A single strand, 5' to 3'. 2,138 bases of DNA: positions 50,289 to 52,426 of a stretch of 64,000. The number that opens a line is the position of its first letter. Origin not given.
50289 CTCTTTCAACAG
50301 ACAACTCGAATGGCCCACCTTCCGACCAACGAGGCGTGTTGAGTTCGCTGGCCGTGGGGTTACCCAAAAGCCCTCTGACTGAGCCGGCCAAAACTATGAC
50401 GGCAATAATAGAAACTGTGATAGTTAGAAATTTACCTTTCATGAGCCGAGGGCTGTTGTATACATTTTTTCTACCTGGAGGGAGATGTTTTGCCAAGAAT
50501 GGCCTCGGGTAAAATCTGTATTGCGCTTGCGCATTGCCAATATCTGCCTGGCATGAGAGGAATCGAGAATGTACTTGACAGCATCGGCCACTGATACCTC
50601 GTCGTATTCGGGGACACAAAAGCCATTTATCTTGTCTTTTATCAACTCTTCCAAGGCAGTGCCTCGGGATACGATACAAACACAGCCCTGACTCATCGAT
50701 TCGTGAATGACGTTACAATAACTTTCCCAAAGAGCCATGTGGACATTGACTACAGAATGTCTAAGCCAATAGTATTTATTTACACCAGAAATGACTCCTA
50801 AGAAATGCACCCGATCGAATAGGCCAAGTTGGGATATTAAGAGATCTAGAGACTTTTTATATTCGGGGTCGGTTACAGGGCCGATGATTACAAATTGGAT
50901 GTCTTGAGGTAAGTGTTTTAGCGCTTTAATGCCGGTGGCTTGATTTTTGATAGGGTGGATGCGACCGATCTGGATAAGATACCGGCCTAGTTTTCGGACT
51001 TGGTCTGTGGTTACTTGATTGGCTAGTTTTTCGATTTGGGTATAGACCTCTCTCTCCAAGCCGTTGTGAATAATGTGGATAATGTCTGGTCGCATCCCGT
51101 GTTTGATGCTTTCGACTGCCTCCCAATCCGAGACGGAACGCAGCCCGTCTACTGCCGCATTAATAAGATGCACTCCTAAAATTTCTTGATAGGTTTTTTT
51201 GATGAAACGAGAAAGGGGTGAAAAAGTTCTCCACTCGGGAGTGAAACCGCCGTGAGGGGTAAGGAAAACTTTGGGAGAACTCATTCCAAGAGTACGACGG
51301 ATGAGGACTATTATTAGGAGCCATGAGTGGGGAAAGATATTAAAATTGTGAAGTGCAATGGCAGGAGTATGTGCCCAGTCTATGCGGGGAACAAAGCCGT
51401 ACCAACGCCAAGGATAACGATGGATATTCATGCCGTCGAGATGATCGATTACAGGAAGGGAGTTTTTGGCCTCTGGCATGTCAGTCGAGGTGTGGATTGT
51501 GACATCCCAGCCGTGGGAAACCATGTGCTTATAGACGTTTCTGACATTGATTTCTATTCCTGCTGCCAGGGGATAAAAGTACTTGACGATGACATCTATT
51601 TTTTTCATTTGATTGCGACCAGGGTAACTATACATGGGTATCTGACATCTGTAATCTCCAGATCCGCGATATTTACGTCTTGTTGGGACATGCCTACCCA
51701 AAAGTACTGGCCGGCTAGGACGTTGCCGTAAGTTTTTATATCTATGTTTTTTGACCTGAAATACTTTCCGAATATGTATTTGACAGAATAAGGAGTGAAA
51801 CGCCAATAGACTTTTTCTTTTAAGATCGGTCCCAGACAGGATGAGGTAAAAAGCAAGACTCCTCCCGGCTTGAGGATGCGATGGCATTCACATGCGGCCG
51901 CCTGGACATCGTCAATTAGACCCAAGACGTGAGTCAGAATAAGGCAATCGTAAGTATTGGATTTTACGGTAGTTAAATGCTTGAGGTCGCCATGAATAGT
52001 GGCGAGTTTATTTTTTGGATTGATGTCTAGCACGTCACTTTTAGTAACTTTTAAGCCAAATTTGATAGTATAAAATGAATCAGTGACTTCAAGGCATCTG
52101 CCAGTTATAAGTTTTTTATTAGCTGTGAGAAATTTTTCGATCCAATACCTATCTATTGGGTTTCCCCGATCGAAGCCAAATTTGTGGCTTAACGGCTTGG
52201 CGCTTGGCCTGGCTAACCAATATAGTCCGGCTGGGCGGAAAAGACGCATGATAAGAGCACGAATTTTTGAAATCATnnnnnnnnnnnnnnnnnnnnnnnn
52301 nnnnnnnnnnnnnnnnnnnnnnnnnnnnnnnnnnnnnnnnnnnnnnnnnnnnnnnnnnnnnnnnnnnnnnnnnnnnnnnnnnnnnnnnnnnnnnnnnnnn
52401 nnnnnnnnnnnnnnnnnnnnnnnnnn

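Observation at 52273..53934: PIG-L/LmbE deacetylase fused to a GT2 glycosyltransferase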

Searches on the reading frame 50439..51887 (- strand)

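Call 5: search_protein_families(library=pfam, proteins=[window:50439-51887:-], max_evalue=0.01)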
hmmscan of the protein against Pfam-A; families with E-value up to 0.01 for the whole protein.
window:50439-51887:- (482 aa): 4 families
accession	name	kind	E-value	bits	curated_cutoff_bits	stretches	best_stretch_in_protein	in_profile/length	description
PF00534.26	Glycos_transf_1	-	5.7e-24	85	26.4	1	302-453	16-168/172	Glycosyl transferases group 1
PF13692.12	Glyco_trans_1_4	-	7.3e-19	68.9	27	1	303-442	3-141/142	Glycosyl transferases group 1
PF13439.12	Glyco_transf_4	-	1.1e-08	35.7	28.5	1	110-279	3-168/170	Glycosyltransferase Family 4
PF13579.12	Glyco_trans_4_4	-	3.8e-06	27.8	29.7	1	110-276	2-158/158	Glycosyl transferase 4-like domain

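Call 6: search_protein_families(library=ncbifam, proteins=[window:50439-51887:-], max_evalue=0.01)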
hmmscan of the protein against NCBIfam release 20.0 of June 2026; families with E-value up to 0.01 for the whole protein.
window:50439-51887:- (482 aa): 24 families
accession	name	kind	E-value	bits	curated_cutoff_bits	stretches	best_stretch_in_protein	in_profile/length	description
NF041010.1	glycosy_Agl16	equivalog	1.7e-50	171.9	575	1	97-478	3-350/352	glycosylation protein Agl16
NF046085.1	XrtY_assoc_Gly1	equivalog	1.8e-17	63.3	400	1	184-476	102-381/387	XrtY-associated glycosyltransferase XYAG1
NF050063.1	ProtGlycPglJ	equivalog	1.4e-15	57.4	500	1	290-452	183-341/363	N-acetylgalactosamine-N,N'-diacetylbacillosaminyl-diphospho-undecaprenol 4-alpha-N-acetylgalactosaminyltransferase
TIGR03999.1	thiol_BshA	equivalog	7.4e-15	54.7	273.7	1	246-479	145-373/375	N-acetyl-alpha-D-glucosaminyl L-malate synthase BshA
NF041876.1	EPS_EpsE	equivalog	1.6e-13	50.7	400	1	266-456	184-374/389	exopolysaccharide biosynthesis GT4 family glycosyltransferase EpsE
TIGR03449.1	mycothiol_MshA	equivalog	3.6e-12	45.9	462.5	1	256-480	175-404/406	D-inositol-3-phosphate glycosyltransferase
NF038295.1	EPS_HpsP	equivalog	2.4e-11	43.3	550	1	227-477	137-385/388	hormogonium polysaccharide biosynthesis glycosyltransferase HpsP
TIGR03088.1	stp2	hypoth_equivalog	3.6e-11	42.7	409.05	1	265-479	157-373/374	TIGR03088 family PEP-CTERM/XrtA system glycosyltransferase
NF050056.1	ProtGlycPglH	equivalog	6.6e-11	41.9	600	1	301-460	179-338/354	GalNAc-alpha-(1->4)-GalNAc-alpha-(1->3)-diNAcBac-PP-undecaprenol alpha-1,4-N-acetyl-D-galactosaminyltransferase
NF012028.0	PRK15484.1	subfamily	2.6e-10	40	618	1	270-475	163-374/380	lipopolysaccharide N-acetylglucosaminyltransferase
NF047881.1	glyco_SdgB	exception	3.4e-10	39.2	800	1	293-452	313-471/496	serine-aspartate repeat adhesin O-glycosyltransferase SdgB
TIGR04157.1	glyco_rSAM_CFB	subfamily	3.9e-10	39.3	400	1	268-449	193-380/406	TIGR04157 family glycosyltransferase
TIGR02149.1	glgA_Coryne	subfamily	9.7e-10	38.1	302.4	1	265-477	166-388/391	glycogen synthase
TIGR04063.1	stp3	hypoth_equivalog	3.6e-09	36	442.05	1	261-479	173-395/397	TIGR04063 family PEP-CTERM/XrtA system glycosyltransferase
NF038255.1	exopoly_VpsD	equivalog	1.5e-08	34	300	1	245-408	156-313/381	VpsD family glycosyltransferase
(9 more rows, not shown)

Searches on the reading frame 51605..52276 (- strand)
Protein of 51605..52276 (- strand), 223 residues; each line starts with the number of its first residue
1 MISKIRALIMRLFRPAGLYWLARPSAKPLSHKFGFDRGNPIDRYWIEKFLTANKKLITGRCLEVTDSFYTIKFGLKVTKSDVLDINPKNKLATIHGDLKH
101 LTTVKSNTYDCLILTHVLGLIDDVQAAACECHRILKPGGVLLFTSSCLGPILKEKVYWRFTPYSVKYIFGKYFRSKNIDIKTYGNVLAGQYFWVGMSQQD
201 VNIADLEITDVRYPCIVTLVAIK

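Call 5: search_protein_families(library=pfam, proteins=[window:51605-52276:-], max_evalue=0.01)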
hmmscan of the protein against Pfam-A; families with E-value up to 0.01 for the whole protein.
window:51605-52276:- (223 aa): 6 families
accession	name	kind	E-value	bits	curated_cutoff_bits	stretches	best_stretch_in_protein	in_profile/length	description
PF08241.18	Methyltransf_11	-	6.6e-10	39.9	21.2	1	89-143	41-95/95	Methyltransferase domain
PF13489.12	Methyltransf_23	-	1.2e-06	28.8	27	1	76-174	46-146/164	Methyltransferase domain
PF13649.12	Methyltransf_25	-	0.00016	22.7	27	1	90-139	47-97/97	Methyltransferase domain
PF08242.18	Methyltransf_12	-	0.00031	21.8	30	1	97-141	54-98/98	Methyltransferase domain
PF01209.24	Ubie_methyltran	-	0.0062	16.4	20.1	1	88-151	97-161/233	ubiE/COQ5 methyltransferase family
PF13847.12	Methyltransf_31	-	0.0086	16.2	27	0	95-148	60-114/145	Methyltransferase domain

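Call 6: search_protein_families(library=ncbifam, proteins=[window:51605-52276:-], max_evalue=0.01)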
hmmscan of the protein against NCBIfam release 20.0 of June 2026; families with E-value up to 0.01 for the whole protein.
window:51605-52276:- (223 aa): 11 families
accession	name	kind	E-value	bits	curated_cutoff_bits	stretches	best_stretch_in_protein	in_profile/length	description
NF045667.1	MTase_DVU1556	equivalog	2.6e-05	23.8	155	1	89-144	66-120/213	DVU_1556 family methyltransferase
TIGR02072.1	BioC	equivalog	0.00026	20.9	184.95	1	90-148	80-137/244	malonyl-ACP O-methyltransferase BioC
NF001243.0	PRK00216.1-4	equivalog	0.00073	18.9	235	1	75-174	85-182/237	demethylmenaquinone methyltransferase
NF041537.1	ArsM_AhpD_UU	exception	0.0014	17.5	510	1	104-159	141-196/345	arsenite methyltransferase/AhpD domain selenoprotein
NF052510.1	methyltran_MpqE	exception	0.0022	17.4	335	1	75-141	84-149/234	methyl-plastoquinone biosynthesis methyltransferase MpqE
NF001244.0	PRK00216.1-5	equivalog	0.0024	17.2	216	1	75-142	86-152/236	bifunctional demethylmenaquinone methyltransferase/2-methoxy-6-polyprenyl-1,4-benzoquinol methylase UbiE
NF041536.1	ArsM_DUF2284_UU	exception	0.0025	16.2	575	1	104-147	141-184/459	arsenite methyltransferase/DUF2284 domain selenoprotein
TIGR02752.1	MenG_heptapren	equivalog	0.003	17.1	419.85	1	75-175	83-181/231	demethylmenaquinone methyltransferase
NF047649.1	MTase_UXPK_star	exception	0.0041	16.2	460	1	105-147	143-185/283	methyltransferase/UXPK-star double selenoprotein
TIGR01934.1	MenG_MenH_UbiE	subfamily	0.0072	15.7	158.35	1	85-143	85-141/223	ubiquinone/menaquinone biosynthesis methyltransferase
NF040539.1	AST_met_ArsM_2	exception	0.009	15.9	240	0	79-145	100-165/262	putative arsinothricin biosynthesis methyltransferase ArsM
